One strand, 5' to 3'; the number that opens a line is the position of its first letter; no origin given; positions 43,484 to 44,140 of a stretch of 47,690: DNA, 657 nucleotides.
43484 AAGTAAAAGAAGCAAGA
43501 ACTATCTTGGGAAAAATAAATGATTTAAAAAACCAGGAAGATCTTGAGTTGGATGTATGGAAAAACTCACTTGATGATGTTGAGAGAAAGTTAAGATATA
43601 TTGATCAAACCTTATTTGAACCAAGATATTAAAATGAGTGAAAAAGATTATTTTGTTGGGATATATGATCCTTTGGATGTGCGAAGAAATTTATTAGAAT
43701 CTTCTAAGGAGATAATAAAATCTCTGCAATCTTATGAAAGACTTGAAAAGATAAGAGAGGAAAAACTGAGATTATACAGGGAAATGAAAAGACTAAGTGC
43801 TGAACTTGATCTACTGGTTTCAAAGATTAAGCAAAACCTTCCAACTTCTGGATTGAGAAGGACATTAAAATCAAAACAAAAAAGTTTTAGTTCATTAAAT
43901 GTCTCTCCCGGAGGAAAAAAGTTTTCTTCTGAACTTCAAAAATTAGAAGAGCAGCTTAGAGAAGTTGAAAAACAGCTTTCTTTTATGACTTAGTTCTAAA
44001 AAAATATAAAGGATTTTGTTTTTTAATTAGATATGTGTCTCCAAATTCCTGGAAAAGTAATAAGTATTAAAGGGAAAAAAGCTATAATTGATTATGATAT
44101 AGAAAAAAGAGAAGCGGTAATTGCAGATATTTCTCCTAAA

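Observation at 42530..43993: Translationally coupled trio of uncharacterised coiled-coil proteins, two sharing a ~66-aa domain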

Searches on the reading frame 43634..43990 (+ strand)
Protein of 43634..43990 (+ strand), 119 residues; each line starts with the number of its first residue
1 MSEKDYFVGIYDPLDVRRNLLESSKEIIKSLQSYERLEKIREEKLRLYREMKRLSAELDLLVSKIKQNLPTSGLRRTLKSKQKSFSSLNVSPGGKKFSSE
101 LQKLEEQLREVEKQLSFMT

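Call 4: search_protein_families(library=pfam, proteins=[window:43634-43990:+], max_evalue=1)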
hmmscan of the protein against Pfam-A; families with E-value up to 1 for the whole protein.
window:43634-43990:+ (119 aa): 7 families
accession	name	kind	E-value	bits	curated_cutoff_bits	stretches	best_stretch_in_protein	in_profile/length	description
PF02403.27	Seryl_tRNA_N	-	0.002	18.8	28.2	1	22-67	54-99/108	Seryl-tRNA synthetase N-terminal domain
PF05130.17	FlgN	-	0.011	16.6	30.5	1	20-113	23-109/147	FlgN protein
PF05149.17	Flagellar_rod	-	0.012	15.6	23.4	1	86-116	205-235/287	Paraflagellar rod protein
PF07334.18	IFP_35_N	-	0.081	13.4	23.2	1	38-74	3-41/76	Interferon-induced 35 kDa protein (IFP 35) N-terminus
PF13600.11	DUF4140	-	0.091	13.7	27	0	96-115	62-81/98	N-terminal domain of unknown function (DUF4140)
PF04102.17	SlyX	-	0.27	12.3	30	0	38-70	20-52/67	SlyX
PF10303.14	DUF2408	-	0.29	12.1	25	0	71-115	34-52/130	Protein of unknown function (DUF2408)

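Call 6: search_solved_structures(query=window:43634-43990:+, max_evalue=10)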
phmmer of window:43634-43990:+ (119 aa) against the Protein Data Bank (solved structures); distinct sequences matched with E-value up to 10: 8.
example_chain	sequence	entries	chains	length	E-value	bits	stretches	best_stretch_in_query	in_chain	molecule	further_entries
7bji_A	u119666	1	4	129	0.65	13.6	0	30-105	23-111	Centrosomal protein of 135 kDa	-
8gha_B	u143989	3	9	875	0.81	13.3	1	65-105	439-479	Protein HIR2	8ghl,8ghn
9r1o_A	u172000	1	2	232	1.3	12.6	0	7-75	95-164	sc-apCC-6-DPH-NR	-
4cqg_A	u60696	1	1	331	1.5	12.4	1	44-112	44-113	Maternal embryonic leucine zipper kinase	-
4bfm_A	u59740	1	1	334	1.5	12.4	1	44-112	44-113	MATERNAL EMBRYONIC LEUCINE ZIPPER KINASE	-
6fvt_Z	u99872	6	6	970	2.5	11.7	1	12-97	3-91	26S proteasome regulatory subunit RPN1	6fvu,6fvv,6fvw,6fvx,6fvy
35zv_C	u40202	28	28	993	2.6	11.6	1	12-97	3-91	26S proteasome regulatory subunit RPN1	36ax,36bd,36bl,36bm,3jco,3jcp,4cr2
6cp0_A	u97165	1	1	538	7.5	10.2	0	18-92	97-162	SdcA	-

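Call 23: find_homologous_proteins(query=A3, max_evalue=0.01)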
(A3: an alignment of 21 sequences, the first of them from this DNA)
Query A3 (21 sequences) (119 aa, profile of the alignment): 77 proteins with E <= 0.01 among 4054 candidates.
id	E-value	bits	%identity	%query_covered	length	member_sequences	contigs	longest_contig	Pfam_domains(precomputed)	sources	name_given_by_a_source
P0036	3.8e-38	148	58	93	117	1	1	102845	-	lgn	-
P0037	8.1e-38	147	62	97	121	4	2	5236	-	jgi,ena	-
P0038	3.3e-37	145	100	100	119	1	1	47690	-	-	-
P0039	2.0e-36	143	62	95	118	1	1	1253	-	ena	-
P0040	1.4e-35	140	59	96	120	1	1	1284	-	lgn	-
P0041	9.4e-35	137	57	97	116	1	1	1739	-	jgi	jgi:regulator of replication initiation timing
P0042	1.6e-34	137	55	99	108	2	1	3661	-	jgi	-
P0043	1.7e-34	136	65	96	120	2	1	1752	-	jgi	jgi:hypothetical protein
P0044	1.7e-34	136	56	97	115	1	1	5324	-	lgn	-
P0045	2.4e-34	136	55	96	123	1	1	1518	-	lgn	-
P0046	4.9e-34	135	60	70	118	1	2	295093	-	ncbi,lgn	ncbi:MAG: hypothetical protein QW757_05230 [Candidatus Woesearchaeota archaeon]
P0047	6.7e-34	135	51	96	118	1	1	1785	-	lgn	-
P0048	2.0e-33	133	60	96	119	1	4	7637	-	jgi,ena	-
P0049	2.3e-33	133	53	93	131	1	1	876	-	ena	-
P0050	8.1e-33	131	56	93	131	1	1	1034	-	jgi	jgi:hypothetical protein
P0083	2.2e-23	101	39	79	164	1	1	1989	-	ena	-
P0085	3.8e-23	100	37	45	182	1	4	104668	-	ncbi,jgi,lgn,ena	-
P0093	1.2e-21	95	31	97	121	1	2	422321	-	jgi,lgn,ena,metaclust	metaclust:\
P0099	1.2e-20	92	35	97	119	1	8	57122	-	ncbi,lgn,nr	ncbi:hypothetical protein HYX10_04155 [Candidatus Woesearchaeota archaeon]|nr:hypothetical protein [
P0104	4.7e-20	90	35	82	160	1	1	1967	-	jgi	jgi:uncharacterized Zn-finger protein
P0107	7.3e-19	86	33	96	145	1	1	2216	-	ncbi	-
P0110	1.7e-16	78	30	67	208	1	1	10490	PF10391.16,PF14520.13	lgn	-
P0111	3.4e-15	74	37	60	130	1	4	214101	-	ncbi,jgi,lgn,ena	-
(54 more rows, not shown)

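Call 38: predict_structure(alignment_id=A6)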
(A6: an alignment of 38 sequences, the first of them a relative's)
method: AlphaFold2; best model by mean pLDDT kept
length: 119 residues; sequences in the alignment: 38
mean_pLDDT: 79.8   pTM: 0.40
mean pLDDT of the five models: 79.8, 79.2, 79.1, 77.9, 77.4
residues with pLDDT >= 90: 52; 70-90: 27; 50-70: 32; < 50: 8
segments of 3 or more residues with pLDDT < 50: 89-94
pLDDT, mean of each block of 10 residues (from residue 1): 56 87 96 98 98 97 88 59 53 57 87 80
secondary structure, 60 per line:
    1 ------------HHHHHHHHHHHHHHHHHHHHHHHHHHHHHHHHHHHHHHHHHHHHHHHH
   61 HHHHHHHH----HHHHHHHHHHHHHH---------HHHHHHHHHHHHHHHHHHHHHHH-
elements in order: H13-68 H73-86 H96-118

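Call 43: find_encoding_contigs(protein=P0111, flank=7000, max_places=2)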
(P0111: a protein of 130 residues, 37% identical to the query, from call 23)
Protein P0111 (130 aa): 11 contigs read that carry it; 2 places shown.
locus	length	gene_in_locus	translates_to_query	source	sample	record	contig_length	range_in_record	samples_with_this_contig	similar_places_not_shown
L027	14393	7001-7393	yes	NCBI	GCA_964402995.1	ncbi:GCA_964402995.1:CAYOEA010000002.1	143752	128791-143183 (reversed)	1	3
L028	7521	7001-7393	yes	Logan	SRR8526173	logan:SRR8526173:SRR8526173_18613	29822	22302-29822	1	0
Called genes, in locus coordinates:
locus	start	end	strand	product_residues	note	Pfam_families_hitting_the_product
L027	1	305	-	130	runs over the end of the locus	-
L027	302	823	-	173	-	-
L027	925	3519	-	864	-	PF00521:DNA_topoisoIV, PF03989:DNA_gyraseA_C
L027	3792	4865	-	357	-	PF04079:SMC_ScpB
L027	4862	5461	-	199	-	PF27325:MJ0538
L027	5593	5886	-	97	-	-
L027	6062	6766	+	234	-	-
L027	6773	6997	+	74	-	-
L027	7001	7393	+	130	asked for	-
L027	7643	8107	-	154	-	-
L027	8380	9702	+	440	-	PF00753:Lactamase_B (weak), PF12706:Lactamase_B_2 (weak), PF22505:RNase_J_b_CASP, PF07521:RMMBL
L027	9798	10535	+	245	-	PF00705:PCNA_N, PF02747:PCNA_C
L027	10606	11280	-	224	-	-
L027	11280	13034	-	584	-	PF08439:Peptidase_M3_N, PF01432:Peptidase_M3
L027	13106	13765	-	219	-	PF00293:NUDIX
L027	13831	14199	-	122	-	-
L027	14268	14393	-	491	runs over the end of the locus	PF02789:Peptidase_M17_N, PF00883:Peptidase_M17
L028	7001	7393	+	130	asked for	-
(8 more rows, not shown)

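Call 45: find_encoding_contigs(protein=P0093, flank=8000, max_places=1)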
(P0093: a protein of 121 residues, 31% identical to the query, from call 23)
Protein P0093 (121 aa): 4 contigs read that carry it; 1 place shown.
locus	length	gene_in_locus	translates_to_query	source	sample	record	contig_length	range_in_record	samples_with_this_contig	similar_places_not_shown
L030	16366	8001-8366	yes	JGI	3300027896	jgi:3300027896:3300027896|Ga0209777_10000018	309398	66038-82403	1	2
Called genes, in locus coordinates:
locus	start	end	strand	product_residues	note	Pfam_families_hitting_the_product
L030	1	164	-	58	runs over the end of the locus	PF03911:Sec61_beta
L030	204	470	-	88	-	-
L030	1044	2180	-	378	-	PF02926:THUMP, PF01170:UPF0020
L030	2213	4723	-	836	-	PF00521:DNA_topoisoIV, PF03989:DNA_gyraseA_C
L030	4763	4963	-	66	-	-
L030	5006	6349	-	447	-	PF04079:SMC_ScpB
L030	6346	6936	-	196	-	PF27325:MJ0538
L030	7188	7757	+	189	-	-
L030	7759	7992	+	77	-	-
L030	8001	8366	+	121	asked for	-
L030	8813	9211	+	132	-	-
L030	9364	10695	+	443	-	PF00753:Lactamase_B, PF12706:Lactamase_B_2, PF22505:RNase_J_b_CASP, PF07521:RMMBL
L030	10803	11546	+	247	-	PF00705:PCNA_N, PF04139:Rad9 (weak), PF02747:PCNA_C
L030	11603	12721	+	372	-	-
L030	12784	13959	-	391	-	PF05958:tRNA_U5-meth_tr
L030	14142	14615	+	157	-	-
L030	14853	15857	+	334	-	PF04055:Radical_SAM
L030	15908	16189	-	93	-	-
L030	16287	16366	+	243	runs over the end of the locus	PF01963:TraB_PrgY_gumN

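Call 46: find_encoding_contigs(protein=P0099, flank=8000, max_places=1)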
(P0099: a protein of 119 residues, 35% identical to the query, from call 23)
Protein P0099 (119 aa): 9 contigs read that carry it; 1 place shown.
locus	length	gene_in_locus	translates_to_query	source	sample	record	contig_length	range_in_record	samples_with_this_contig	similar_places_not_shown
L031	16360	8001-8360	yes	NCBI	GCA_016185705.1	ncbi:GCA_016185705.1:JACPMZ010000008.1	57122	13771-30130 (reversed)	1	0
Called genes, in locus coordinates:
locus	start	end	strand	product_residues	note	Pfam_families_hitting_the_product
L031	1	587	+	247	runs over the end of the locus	PF00731:AIRC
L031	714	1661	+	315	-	PF01259:SAICAR_synt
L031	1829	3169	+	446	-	PF00206:Lyase_1, PF08328:ASL_C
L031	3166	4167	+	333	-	PF06849:DUF1246, PF06973:DUF1297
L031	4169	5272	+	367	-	PF06849:DUF1246, PF06973:DUF1297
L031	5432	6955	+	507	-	PF00117:GATase, PF07722:Peptidase_C26, PF02540:NAD_synthase (faint), PF06508:QueC (faint), PF00958:GMP_synt_C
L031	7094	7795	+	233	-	-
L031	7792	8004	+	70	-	-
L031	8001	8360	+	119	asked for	-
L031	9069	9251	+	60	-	-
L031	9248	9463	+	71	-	-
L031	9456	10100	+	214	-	-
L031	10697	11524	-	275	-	PF00665:rve, PF13683:rve_3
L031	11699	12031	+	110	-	PF01336:tRNA_anti-codon, PF21473:OB_Ssb-like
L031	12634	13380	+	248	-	PF00705:PCNA_N, PF02144:Rad1 (faint), PF02747:PCNA_C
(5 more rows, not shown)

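Call 53: search_solved_structures(query=A6, max_evalue=10)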
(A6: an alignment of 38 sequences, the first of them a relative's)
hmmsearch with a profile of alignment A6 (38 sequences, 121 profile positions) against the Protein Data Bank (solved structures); distinct sequences matched with E-value up to 10: 21.
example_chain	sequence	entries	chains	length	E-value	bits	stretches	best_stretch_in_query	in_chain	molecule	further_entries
9i5e_A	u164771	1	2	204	0.027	18.1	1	29-121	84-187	Isoform 2B of GTPase KRas,APH2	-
4zry_B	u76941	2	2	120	0.083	16.5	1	34-120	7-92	Keratin, type II cytoskeletal 1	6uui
7bqc_A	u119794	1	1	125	0.11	16.1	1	58-118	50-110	NF4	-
1g6u_A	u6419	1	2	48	0.36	14.5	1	95-121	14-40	DOMAIN SWAPPED DIMER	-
9rgw_A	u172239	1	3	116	0.53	13.9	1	76-120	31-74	sc-apCC3-CW2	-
9rgy_A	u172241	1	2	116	0.62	13.7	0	98-120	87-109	sc-apCC3-CW-0NTT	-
6z0l_B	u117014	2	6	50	0.67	13.6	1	101-120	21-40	Cys-N2 Strand | 'Cys-N2-SO3-' Strand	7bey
6z0m_B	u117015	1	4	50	0.82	13.3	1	101-120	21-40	Cys-Ncap strand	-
3tnu_B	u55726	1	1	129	0.84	13.3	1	34-120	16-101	Keratin, type II cytoskeletal 5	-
7o92_A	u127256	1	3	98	1.1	12.9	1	47-120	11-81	hypothetical protein UY81_C0065G0003 residues 18-54 from Candidatus Giovannonibacteria bac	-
9rgv_A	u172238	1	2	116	1.2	12.8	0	77-120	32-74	sc-apCC3-CW1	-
5kb2_A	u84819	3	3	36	1.3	12.6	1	94-120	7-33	Zn(II)(H2O)(GRAND Coil Ser-L12AL16C)3- | Hg(II)(GRAND CoilSerL12AL16C)3- | Pb(II)(GRAND CoilSerL12AL16C)3-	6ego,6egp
1l8d_A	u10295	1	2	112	1.4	12.5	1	26-120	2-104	DNA double-strand break repair rad50 ATPase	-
6egl_A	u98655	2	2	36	2.9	11.6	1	94-120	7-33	Apo-(GRAND CoilSerL12(DLE)L16C)3 | Apo-(GRAND CoilSerL16CL19(DLE))3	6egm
6egn_A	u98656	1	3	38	3.7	11.2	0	94-120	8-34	Hg(II)(GRAND CoilSerL16CL19(DLE))3-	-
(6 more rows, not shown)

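Call 57: search_protein_families(library=pfam, alignment_id=A6, max_evalue=1)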
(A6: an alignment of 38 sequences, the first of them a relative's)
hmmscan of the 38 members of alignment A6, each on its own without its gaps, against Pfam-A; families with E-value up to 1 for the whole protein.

A. member 1, P0038 (119 aa): 7 families
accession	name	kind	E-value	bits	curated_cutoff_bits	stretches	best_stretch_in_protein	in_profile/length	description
PF02403.27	Seryl_tRNA_N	-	0.002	18.8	28.2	1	22-67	54-99/108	Seryl-tRNA synthetase N-terminal domain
PF05130.17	FlgN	-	0.011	16.6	30.5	1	20-113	23-109/147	FlgN protein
PF05149.17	Flagellar_rod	-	0.012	15.6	23.4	1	86-116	205-235/287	Paraflagellar rod protein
PF07334.18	IFP_35_N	-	0.081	13.4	23.2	1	38-74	3-41/76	Interferon-induced 35 kDa protein (IFP 35) N-terminus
PF13600.11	DUF4140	-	0.091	13.7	27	0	96-115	62-81/98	N-terminal domain of unknown function (DUF4140)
PF04102.17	SlyX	-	0.27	12.3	30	0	38-70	20-52/67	SlyX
PF10303.14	DUF2408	-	0.29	12.1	25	0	71-115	34-52/130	Protein of unknown function (DUF2408)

B. families by the number of members that match (of 38 scanned): 192 families (the first 25 are shown)
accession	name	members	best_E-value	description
PF03961.19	FapA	9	0.015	Flagellar Assembly Protein A beta solenoid domain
PF04513.17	Baculo_PEP_C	9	0.019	Baculovirus polyhedron envelope protein, PEP, C terminus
PF04108.17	ATG17_like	5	0.005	Autophagy protein ATG17-like domain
PF09177.16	STX6_10_61_N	5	0.0082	Syntaxin 6/10/61, N-terminal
PF05130.17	FlgN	5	0.011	FlgN protein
PF19962.4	EAD9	5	0.016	Effector-associated domain 9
PF00435.27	Spectrin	5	0.032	Spectrin repeat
PF08702.15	Fib_alpha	5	0.44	Fibrinogen alpha/beta chain family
PF06419.17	COG6_N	4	0.003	Conserved oligomeric complex COG6, N-terminal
PF13600.11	DUF4140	4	0.091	N-terminal domain of unknown function (DUF4140)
PF23991.1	DUF7310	4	0.095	Coiled-coil region of unknown function (DUF7310)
PF01496.24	V_ATPase_I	4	0.28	V-type ATPase 116kDa subunit family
PF02403.27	Seryl_tRNA_N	3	0.002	Seryl-tRNA synthetase N-terminal domain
PF14931.11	IFT20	3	0.0026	Intraflagellar transport complex B, subunit 20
PF09969.14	DUF2203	3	0.0064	Uncharacterized conserved protein (DUF2203)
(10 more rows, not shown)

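Call 58: search_protein_families(library=ncbifam, proteins=[window:43634-43990:+], max_evalue=0.1)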
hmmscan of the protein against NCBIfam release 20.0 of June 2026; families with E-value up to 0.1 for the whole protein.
window:43634-43990:+ (119 aa): 2 families
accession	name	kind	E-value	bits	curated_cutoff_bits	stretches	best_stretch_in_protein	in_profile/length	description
NF045487.1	ASRP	equivalog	0.0048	15.6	300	1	18-115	134-227/593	archaea-specific SMC-related protein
NF045622.1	Npun_F5560_fam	hypoth_equivalog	0.042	13.9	125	0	74-118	25-66/156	Npun_F5560 family protein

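Call 59: fold_search(model_id=the predicted structure, library=pdb)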
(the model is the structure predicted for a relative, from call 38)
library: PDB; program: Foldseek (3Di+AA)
matches with E <= 10: 0; with E <= 0.001: 0
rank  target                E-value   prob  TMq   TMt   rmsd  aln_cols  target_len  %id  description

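Call 81: search_protein_families(library=pfam, proteins=[P0110, P0104, P0083, P0085, P0107], max_evalue=0.01)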
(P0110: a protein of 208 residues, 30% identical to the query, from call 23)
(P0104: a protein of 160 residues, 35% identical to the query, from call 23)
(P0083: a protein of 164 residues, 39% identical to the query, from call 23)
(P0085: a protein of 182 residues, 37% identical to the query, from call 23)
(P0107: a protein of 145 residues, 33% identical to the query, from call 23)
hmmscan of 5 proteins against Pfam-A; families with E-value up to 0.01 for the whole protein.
P0110 (208 aa): 5 families
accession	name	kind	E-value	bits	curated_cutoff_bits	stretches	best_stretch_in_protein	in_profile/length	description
PF14520.12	HHH_5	-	1.1e-11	45.5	27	1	115-169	3-57/57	Helix-hairpin-helix domain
PF10391.15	DNA_pol_lambd_f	-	1.5e-05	25.2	29.8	1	117-143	4-30/51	Fingers domain of DNA polymerase lambda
PF14229.12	DUF4332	-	0.00035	21.2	23.2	1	110-155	49-94/122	Domain of unknown function (DUF4332)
PF11731.14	Cdd1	-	0.00042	20.9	25.5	1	117-158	9-50/86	Pathogenicity locus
PF21999.2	IMS_HHH_1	-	0.0063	17.4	27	1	121-155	5-39/53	DNA polymerase-iota, thumb domain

P0104 (160 aa): 4 families
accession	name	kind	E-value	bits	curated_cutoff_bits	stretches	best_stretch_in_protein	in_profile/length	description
PF13912.12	zf-C2H2_6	-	0.0003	21.1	25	1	97-121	3-27/27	C2H2-type zinc finger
PF00096.32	zf-C2H2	-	0.00036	21.3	25.2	1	97-118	2-23/23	Zinc finger, C2H2 type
PF13894.12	zf-C2H2_4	-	0.0014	19.6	27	1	97-118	2-23/24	C2H2-type zinc finger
PF05478.16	Prominin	-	0.0033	16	34.3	1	41-110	235-306/799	Prominin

P0083 (164 aa): 3 families
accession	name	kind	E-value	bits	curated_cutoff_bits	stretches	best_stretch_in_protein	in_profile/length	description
PF00096.32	zf-C2H2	-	0.00016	22.4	25.2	1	94-115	2-23/23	Zinc finger, C2H2 type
PF13894.12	zf-C2H2_4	-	0.00027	21.8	27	1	94-115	2-23/24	C2H2-type zinc finger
PF13717.11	Zn_ribbon_4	-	0.0083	16.5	30.3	0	85-102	18-35/36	zinc-ribbon domain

P0085 (182 aa): 0 families

P0107 (145 aa): 0 families

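Call 82: find_encoding_contigs(protein=P0110, flank=6000, max_places=1)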
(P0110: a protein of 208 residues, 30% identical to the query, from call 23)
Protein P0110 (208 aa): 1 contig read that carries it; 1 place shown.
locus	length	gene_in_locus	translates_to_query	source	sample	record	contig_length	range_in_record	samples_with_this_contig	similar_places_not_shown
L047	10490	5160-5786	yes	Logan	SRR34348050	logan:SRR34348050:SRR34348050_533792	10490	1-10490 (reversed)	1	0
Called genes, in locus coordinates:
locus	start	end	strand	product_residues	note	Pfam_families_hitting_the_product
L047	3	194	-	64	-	?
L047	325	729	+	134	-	PF11798:IMS_HHH (faint), PF14520:HHH_5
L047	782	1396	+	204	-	PF12705:PDDEXK_1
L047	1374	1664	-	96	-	-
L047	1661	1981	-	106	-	-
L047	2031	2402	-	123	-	PF01870:Hjc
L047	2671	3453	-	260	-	PF04079:SMC_ScpB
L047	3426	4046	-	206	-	PF27325:MJ0538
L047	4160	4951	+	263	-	-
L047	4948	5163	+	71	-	-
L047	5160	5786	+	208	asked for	PF10391:DNA_pol_lambd_f (faint), PF14520:HHH_5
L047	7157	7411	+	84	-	PF17723:RHH_8 (weak)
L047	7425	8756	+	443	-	PF00753:Lactamase_B, PF12706:Lactamase_B_2 (faint), PF22505:RNase_J_b_CASP, PF07521:RMMBL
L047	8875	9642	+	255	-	PF00705:PCNA_N, PF04005:Hus1 (faint), PF02144:Rad1 (weak), PF02747:PCNA_C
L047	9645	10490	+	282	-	?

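Call 83: find_encoding_contigs(protein=P0083, flank=3000, max_places=1)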
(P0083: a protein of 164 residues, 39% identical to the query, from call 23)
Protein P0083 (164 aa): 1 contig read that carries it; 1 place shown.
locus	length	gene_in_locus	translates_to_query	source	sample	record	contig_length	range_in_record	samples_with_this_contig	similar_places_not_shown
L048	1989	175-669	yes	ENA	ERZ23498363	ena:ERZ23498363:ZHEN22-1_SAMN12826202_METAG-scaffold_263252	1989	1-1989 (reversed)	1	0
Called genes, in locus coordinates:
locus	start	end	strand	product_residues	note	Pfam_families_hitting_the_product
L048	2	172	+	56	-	?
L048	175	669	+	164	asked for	-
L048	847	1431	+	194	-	PF12917:YfbR-like, PF13023:HD_3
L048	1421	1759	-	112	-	PF00274:Glycolytic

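Call 84: search_protein_families(library=pfam, proteins=[L030:6346-6936:-, L047:3426-4046:-, L027:4862-5461:-], max_evalue=1)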
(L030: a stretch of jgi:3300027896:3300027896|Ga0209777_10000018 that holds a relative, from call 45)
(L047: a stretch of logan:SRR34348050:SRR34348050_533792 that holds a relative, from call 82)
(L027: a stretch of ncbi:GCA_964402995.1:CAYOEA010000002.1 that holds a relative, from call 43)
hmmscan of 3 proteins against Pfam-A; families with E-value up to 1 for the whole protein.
L030:6346-6936:- (196 aa): 2 families
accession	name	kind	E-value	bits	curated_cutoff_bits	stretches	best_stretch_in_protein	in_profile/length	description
PF23729.2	Spectrin_Dys-1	-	0.083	13.3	27.6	1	90-159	21-80/90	Dystrophin-1-like, spectrin repeat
PF08672.17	ANAPC2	-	0.2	12.6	23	0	161-193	29-60/60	Anaphase promoting complex (APC) subunit 2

L047:3426-4046:- (206 aa): 8 families
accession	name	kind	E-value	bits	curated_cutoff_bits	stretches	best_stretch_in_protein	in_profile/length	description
PF14394.12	DUF4423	-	0.0042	17.3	30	1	127-203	5-78/165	Domain of unknown function (DUF4423)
PF24270.1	HTH_Cmi2_C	-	0.0064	17.2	27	1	124-199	56-125/125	Cmi2, C-terminal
PF01978.25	TrmB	-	0.0091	16.3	25.6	1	156-197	16-57/68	Sugar-specific transcriptional regulator TrmB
PF18520.6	Spc110_C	-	0.01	15.8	25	1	124-154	21-50/52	Spindle pole body component 110 C-terminal domain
PF08785.16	Ku_PK_bind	-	0.022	15.4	25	1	31-70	27-66/120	Ku C terminal domain like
PF13545.12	HTH_Crp_2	-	0.036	14.5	27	0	168-195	28-56/70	Crp-like helix-turn-helix domain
PF04108.17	ATG17_like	-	0.097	12.6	43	1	111-156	5-50/355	Autophagy protein ATG17-like domain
PF02002.24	TFIIE_alpha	-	0.43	10.9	22.9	1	152-193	17-58/105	TFIIE alpha subunit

L027:4862-5461:- (199 aa): 1 family
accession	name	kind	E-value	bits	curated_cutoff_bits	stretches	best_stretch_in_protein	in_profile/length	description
PF14424.12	Toxin-deaminase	-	0.083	13.5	29.6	1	88-169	15-94/146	The BURPS668_1122 family of deaminases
